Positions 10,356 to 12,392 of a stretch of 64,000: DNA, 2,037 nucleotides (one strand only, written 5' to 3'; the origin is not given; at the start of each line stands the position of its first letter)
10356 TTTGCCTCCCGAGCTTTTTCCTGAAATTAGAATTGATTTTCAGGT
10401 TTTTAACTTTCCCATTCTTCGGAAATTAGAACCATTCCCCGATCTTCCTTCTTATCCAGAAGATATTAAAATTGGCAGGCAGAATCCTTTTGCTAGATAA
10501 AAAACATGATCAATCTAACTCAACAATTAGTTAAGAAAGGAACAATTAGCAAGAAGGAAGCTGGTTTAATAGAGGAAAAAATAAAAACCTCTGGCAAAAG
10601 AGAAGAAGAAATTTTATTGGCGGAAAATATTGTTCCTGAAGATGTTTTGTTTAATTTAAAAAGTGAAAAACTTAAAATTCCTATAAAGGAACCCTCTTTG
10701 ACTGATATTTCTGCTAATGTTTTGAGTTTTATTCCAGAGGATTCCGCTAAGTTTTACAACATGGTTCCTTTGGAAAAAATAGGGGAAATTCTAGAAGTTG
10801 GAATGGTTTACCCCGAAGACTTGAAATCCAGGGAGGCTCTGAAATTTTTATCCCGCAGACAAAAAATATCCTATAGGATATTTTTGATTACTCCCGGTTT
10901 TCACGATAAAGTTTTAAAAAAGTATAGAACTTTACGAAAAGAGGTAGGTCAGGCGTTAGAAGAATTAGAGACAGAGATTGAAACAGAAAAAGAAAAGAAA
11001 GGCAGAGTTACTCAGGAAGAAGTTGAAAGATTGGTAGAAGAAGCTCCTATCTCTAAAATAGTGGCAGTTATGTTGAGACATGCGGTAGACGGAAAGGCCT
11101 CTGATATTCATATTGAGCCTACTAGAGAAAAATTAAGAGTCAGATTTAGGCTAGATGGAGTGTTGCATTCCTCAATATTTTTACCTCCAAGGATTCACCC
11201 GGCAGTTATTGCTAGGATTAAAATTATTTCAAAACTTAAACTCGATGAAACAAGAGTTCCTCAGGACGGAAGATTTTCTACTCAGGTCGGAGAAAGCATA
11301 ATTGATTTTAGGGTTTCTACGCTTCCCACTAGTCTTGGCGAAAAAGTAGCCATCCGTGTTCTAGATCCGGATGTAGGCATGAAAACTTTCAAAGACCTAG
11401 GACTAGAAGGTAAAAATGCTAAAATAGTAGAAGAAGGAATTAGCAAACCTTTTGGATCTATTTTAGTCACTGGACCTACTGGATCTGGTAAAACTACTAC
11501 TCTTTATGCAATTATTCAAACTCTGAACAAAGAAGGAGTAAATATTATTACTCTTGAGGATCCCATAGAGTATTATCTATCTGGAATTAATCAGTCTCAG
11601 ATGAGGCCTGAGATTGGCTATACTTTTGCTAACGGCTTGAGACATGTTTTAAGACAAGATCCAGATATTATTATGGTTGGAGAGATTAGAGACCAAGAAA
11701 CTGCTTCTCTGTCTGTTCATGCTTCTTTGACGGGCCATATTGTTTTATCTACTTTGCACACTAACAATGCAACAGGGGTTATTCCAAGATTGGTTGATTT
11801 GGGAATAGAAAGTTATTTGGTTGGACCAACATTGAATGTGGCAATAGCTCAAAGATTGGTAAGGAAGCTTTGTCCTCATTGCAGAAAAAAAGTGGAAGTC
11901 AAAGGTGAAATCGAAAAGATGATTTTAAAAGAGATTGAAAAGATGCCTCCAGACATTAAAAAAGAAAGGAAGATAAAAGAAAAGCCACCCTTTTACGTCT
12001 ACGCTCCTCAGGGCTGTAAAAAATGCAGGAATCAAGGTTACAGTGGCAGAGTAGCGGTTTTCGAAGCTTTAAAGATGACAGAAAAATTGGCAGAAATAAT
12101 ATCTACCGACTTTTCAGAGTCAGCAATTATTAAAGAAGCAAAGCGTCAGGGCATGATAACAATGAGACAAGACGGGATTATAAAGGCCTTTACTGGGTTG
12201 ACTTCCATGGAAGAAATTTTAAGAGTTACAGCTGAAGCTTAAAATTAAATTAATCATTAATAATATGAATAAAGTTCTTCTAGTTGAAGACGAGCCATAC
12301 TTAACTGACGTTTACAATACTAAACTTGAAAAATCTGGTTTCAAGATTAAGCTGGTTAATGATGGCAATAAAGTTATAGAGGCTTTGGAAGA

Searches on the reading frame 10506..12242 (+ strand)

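Call 43: search_protein_families(library=pfam, proteins=[window:10506-12242:+], max_evalue=0.00001)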
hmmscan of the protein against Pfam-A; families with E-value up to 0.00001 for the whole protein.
window:10506-12242:+ (578 aa): 2 families
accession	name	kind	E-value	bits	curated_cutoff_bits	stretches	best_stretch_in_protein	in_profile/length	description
PF00437.27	T2SSE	-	4.2e-126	421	24.9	1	178-573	4-370/370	Type II/IV secretion system protein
PF05157.20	MshEN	-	7.2e-09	35.9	23.1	1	57-141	2-84/90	MshEN domain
